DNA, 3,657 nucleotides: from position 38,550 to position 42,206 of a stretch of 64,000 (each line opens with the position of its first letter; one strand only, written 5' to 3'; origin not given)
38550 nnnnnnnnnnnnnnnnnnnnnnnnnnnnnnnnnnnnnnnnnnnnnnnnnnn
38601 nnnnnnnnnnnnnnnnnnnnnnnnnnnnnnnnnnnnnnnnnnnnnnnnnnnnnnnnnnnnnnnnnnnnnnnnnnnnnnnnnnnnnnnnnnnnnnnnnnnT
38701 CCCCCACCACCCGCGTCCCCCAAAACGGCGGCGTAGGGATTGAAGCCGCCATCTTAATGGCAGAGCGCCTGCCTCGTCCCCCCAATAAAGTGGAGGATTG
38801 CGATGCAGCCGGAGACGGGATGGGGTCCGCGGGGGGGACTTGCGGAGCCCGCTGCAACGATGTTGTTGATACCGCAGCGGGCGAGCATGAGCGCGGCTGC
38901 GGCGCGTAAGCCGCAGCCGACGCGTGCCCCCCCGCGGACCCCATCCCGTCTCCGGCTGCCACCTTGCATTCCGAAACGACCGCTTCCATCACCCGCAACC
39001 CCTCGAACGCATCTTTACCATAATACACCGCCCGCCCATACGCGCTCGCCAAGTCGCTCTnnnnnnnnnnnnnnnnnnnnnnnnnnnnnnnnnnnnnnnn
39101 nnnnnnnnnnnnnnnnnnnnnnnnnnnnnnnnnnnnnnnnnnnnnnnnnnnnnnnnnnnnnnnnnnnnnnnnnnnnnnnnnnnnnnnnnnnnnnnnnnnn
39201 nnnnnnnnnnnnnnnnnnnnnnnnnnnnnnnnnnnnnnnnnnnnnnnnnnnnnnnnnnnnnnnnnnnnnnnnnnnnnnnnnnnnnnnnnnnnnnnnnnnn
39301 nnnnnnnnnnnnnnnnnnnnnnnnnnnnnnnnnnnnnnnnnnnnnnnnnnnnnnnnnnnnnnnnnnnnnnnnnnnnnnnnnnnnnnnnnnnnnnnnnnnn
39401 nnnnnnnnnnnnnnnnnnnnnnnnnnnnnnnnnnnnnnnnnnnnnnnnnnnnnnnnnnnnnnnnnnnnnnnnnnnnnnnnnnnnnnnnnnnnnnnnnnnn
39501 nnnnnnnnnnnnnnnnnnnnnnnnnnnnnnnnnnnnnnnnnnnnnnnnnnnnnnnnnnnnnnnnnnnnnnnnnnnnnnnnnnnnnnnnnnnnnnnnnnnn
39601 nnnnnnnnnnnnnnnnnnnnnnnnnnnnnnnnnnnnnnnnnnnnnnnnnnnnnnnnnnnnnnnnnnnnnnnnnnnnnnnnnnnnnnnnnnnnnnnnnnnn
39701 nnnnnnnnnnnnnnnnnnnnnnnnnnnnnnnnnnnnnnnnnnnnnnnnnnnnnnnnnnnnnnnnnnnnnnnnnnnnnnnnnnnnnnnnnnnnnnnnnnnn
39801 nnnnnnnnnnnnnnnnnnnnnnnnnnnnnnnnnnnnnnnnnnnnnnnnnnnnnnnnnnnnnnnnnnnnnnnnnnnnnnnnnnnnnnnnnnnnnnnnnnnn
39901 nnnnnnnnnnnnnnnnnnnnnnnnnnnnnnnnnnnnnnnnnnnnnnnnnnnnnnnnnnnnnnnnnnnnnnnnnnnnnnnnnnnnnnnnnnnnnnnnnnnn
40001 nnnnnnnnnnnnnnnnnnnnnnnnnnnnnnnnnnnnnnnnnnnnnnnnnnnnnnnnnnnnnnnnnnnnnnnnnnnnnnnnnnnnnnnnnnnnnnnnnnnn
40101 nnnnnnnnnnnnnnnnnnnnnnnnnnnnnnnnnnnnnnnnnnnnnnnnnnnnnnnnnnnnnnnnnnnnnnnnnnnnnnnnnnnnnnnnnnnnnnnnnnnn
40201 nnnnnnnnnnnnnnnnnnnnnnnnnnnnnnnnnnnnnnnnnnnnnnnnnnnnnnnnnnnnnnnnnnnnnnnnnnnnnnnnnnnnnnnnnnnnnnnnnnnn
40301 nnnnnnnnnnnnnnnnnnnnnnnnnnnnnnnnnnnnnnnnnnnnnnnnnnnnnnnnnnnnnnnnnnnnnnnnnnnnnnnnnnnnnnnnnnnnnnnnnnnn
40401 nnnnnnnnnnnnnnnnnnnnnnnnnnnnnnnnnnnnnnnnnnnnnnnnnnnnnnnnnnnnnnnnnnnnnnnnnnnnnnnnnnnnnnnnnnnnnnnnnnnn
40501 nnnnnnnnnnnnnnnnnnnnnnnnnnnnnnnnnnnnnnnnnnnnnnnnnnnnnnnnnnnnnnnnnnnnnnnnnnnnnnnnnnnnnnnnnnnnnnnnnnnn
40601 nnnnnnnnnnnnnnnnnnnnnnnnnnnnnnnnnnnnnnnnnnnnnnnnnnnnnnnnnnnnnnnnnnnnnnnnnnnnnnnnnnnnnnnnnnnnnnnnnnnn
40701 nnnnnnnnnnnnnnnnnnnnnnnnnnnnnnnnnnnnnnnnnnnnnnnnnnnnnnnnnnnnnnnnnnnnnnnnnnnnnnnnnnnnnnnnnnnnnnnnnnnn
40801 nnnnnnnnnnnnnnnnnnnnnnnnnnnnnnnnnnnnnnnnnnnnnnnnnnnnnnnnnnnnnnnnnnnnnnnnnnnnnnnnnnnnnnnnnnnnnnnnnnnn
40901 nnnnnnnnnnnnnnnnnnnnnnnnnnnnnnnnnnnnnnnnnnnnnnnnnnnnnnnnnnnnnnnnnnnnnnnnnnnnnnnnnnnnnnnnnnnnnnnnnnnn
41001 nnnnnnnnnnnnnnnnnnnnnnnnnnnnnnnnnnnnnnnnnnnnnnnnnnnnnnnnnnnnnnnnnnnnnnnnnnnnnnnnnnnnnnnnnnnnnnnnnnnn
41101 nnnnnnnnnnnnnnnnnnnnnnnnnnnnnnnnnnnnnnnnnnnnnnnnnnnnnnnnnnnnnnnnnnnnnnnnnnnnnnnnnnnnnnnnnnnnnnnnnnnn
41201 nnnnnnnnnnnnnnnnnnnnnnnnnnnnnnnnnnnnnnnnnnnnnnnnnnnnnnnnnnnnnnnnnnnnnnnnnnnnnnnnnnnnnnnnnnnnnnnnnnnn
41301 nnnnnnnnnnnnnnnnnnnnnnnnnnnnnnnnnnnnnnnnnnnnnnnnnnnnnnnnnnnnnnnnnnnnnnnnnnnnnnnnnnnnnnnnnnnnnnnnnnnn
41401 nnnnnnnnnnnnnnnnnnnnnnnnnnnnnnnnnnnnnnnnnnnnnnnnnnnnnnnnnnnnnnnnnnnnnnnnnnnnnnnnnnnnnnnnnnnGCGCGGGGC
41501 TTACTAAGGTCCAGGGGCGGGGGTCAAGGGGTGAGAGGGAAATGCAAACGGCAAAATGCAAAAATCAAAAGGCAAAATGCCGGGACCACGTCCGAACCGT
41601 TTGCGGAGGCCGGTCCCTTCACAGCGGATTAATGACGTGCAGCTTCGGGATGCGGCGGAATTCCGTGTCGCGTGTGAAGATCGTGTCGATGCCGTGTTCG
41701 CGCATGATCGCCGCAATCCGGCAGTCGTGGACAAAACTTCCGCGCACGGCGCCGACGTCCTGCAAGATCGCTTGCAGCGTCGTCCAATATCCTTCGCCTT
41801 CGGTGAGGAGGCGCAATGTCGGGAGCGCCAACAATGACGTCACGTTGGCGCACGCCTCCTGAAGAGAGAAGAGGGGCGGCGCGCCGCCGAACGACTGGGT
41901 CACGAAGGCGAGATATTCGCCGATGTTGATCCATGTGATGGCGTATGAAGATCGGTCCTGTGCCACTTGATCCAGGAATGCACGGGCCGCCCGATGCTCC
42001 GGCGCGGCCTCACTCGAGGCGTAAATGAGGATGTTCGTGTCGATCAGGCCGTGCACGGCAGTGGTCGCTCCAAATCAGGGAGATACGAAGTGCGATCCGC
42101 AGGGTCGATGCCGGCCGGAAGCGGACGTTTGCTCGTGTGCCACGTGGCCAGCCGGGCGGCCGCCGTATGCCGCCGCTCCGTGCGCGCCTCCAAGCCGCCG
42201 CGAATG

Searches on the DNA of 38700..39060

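Call 85: search_rna_families(source=window, start=38700, end=39060, threshold=evalue, max_evalue=10)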
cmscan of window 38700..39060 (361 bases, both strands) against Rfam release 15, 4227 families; matches with E-value up to 10: 12.
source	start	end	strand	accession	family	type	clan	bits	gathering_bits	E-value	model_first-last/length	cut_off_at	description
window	38796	38972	+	RF03175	MIR3454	Gene; miRNA;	-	35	142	1.1e-05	1-147/147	no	MIR3454 microRNA precursor family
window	38792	38976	-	RF04119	MIR1858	Gene; miRNA;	-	35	137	0.0002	1-197/197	no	MIR1858 microRNA precursor family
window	38786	38972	+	RF04119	MIR1858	Gene; miRNA;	-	32.1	137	0.00087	1-197/197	no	MIR1858 microRNA precursor family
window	38809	38955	-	RF03819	mir-Ro6-3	Gene; miRNA;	-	27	79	0.024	1-72/72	no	mir-Ro6-3 microRNA precursor family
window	38809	38955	+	RF03819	mir-Ro6-3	Gene; miRNA;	-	26.9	79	0.026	1-72/72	no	mir-Ro6-3 microRNA precursor family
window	38826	38940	+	RF02819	V_AS7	Gene; antisense;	-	17.7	90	0.3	1-169/169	no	Vibrio RNA AS7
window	38794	38971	-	RF04203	MIR1144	Gene; miRNA;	-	16.2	90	1.4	1-197/197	no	MIR1144 microRNA precursor family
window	38868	38941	-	RF03261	mir-1759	Gene; miRNA;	-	15.1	58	5.2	1-75/75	no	mir-1759 microRNA precursor family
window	38850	38901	+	RF02950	D12-methyl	Gene; sRNA;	-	14.2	57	3.5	1-64/64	no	D12-methyl RNA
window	38767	38853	-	RF01986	ZEB2_AS1_3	Gene; lncRNA;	-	10.7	55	6.7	1-100/100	no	ZEB2 antisense RNA 1 conserved region 3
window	38813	38992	-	RF01390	isrG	Gene; sRNA;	-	10.4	100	1.1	60-218/279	no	isrG Hfq binding RNA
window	38832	38933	+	RF01390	isrG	Gene; sRNA;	-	7.8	100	6.3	122-212/279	no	isrG Hfq binding RNA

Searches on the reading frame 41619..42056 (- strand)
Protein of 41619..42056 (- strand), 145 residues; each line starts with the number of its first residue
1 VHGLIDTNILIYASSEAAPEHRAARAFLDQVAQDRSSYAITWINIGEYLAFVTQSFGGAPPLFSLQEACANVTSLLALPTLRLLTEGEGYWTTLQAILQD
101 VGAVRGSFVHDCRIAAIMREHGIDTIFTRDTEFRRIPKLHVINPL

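Call 78: search_protein_families(library=pfam, proteins=[window:41619-42056:-], max_evalue=0.00001)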
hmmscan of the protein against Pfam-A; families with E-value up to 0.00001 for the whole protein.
window:41619-42056:- (145 aa): 1 family
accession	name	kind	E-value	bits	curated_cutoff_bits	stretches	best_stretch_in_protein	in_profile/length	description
PF01850.27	PIN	-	1.3e-11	45.6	23.6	1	4-138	2-119/120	PIN domain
